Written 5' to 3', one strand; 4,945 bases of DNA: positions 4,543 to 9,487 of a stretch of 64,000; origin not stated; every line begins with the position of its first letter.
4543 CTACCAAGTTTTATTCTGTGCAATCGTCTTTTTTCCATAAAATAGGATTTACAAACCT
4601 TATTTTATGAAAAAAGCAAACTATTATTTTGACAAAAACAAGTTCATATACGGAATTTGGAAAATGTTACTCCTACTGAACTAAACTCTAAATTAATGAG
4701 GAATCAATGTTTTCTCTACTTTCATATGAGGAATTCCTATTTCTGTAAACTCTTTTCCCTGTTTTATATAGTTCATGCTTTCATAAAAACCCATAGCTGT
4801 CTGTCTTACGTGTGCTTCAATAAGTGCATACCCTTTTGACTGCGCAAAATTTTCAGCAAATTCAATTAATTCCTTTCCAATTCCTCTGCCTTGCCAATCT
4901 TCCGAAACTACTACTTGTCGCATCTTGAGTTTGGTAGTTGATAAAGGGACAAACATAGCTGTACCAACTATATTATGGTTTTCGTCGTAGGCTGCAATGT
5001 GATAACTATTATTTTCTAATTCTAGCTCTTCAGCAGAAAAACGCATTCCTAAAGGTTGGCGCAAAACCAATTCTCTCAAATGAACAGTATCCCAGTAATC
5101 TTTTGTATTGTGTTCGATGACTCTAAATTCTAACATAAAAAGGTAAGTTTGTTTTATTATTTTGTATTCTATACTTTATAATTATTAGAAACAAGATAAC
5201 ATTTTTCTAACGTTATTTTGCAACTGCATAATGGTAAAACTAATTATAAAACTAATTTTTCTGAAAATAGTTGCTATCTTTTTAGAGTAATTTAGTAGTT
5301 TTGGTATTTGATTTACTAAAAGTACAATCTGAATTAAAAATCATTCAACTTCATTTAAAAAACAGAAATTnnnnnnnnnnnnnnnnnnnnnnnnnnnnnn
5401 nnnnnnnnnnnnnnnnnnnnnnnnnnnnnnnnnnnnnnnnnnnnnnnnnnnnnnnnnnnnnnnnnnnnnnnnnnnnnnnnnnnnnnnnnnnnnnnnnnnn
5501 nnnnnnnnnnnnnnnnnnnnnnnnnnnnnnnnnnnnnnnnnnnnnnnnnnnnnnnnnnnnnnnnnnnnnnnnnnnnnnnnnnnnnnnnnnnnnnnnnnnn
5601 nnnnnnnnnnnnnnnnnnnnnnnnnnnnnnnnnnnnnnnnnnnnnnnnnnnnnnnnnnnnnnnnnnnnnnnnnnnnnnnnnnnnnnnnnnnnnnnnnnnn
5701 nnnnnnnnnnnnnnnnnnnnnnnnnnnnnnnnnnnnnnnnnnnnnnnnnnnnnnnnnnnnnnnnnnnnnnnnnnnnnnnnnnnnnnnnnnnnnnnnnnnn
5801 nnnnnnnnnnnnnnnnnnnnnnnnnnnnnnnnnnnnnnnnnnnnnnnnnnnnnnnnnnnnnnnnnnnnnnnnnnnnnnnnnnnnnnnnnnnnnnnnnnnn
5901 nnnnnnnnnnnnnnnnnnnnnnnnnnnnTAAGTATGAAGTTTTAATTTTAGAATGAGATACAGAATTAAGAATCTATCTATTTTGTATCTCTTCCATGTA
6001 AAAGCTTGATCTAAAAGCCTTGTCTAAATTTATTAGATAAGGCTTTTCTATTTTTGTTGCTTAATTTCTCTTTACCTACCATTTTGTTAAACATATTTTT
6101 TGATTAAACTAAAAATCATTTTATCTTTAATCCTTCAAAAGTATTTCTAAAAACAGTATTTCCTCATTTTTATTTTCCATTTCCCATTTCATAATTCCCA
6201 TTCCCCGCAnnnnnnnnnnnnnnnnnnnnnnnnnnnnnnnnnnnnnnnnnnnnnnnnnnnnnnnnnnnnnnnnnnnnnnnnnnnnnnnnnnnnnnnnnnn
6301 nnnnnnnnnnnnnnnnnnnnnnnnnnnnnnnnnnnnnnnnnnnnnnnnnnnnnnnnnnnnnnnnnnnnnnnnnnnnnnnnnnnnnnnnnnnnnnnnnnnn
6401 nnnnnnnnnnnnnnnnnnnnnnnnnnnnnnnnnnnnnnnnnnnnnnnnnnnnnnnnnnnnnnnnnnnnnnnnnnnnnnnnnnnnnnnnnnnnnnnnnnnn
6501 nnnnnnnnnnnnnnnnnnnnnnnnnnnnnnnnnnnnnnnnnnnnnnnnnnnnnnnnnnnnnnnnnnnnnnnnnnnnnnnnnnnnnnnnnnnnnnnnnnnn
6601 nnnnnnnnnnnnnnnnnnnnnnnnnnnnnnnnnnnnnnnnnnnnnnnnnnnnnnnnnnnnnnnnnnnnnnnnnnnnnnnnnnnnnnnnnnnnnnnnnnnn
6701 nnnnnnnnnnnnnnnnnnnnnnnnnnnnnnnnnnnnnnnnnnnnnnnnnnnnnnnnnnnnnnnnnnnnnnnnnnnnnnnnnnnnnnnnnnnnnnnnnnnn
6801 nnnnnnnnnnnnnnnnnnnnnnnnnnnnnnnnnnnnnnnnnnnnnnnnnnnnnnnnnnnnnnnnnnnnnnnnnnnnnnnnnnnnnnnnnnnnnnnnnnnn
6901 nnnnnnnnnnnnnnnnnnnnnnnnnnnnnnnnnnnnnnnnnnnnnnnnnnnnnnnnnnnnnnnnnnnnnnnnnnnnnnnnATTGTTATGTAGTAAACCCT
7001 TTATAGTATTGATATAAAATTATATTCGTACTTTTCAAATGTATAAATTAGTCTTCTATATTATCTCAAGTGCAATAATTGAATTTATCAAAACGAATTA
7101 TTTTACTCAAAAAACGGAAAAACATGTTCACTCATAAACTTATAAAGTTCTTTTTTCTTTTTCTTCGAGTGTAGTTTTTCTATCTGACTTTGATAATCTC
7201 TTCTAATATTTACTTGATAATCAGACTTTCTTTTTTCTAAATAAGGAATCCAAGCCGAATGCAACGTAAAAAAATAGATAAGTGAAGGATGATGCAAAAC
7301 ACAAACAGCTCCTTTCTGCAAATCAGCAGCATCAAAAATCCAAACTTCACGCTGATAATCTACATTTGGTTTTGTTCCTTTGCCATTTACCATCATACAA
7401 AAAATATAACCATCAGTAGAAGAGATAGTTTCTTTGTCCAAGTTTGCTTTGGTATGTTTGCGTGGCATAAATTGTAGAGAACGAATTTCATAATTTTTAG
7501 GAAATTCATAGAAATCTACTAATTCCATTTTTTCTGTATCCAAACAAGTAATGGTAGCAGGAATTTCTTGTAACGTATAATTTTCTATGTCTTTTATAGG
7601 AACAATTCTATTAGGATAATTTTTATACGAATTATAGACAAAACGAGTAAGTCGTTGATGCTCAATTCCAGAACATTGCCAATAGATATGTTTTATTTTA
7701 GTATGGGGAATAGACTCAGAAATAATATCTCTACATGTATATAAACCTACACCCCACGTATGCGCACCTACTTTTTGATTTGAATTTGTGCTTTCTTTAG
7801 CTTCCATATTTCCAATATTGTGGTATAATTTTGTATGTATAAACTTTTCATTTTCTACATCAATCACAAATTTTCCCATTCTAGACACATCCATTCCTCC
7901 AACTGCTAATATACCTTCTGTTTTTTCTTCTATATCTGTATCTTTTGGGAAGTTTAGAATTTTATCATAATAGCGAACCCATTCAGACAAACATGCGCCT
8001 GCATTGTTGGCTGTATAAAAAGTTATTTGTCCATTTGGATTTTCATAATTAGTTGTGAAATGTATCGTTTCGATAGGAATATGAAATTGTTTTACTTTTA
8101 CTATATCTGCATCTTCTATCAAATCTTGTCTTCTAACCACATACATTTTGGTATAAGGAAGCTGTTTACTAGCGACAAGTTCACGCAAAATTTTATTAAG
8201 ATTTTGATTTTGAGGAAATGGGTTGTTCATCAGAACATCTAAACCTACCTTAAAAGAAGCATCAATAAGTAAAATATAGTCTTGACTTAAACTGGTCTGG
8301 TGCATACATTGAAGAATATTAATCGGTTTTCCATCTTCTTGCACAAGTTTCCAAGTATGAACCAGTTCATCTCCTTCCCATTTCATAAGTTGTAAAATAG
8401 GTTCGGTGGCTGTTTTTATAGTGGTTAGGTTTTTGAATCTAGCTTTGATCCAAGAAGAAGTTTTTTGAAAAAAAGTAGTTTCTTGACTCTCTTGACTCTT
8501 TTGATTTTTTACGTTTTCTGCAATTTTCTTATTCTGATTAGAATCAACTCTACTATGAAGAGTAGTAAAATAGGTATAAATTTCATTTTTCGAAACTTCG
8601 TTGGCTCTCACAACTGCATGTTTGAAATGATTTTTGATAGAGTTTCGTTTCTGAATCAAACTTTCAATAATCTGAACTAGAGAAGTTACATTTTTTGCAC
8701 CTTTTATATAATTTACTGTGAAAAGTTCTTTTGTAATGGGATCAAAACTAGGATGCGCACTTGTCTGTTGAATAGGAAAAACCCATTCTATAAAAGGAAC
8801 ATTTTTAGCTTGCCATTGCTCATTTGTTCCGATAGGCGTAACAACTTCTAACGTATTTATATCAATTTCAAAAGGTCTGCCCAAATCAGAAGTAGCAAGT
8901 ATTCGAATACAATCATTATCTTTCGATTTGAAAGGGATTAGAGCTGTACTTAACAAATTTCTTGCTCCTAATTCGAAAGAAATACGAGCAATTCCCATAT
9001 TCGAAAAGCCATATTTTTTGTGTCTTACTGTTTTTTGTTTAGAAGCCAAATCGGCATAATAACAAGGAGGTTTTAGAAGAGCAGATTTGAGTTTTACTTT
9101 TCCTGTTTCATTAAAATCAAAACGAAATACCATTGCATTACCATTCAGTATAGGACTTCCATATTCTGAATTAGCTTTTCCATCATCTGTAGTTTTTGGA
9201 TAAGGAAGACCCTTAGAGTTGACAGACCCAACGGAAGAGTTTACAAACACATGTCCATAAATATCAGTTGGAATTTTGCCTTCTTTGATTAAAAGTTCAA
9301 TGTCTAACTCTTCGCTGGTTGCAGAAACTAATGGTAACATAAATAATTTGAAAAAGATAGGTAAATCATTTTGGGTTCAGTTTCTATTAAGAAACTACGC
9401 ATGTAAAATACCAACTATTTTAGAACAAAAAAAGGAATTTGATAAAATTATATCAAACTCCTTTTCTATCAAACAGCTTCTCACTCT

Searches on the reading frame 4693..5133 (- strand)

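Call 88: search_protein_families(library=pfam, proteins=[window:4693-5133:-], max_evalue=0.0001)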
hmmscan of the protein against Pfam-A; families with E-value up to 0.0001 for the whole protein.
window:4693-5133:- (146 aa): 4 families
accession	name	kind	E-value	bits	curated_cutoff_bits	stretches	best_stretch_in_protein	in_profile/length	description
PF13673.13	Acetyltransf_10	-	3.9e-15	56.4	23.6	1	38-143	25-128/128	Acetyltransferase (GNAT) domain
PF00583.31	Acetyltransf_1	-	1.6e-14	54.6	20.7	1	35-121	23-115/116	Acetyltransferase (GNAT) family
PF13508.13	Acetyltransf_7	-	3e-14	53.6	27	1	43-123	3-83/84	Acetyltransferase (GNAT) domain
PF14542.12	Acetyltransf_CG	-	8.5e-05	23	30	0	50-104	6-60/80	GCN5-related N-acetyl-transferase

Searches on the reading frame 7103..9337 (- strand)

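Call 88: search_protein_families(library=pfam, proteins=[window:7103-9337:-], max_evalue=0.0001)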
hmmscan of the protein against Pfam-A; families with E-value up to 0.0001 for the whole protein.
window:7103-9337:- (744 aa): 1 family
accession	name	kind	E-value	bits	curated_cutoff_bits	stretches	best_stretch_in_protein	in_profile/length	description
PF03055.21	RPE65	-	1.1e-24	87.8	27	2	9-218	6-178/469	Retinal pigment epithelial membrane protein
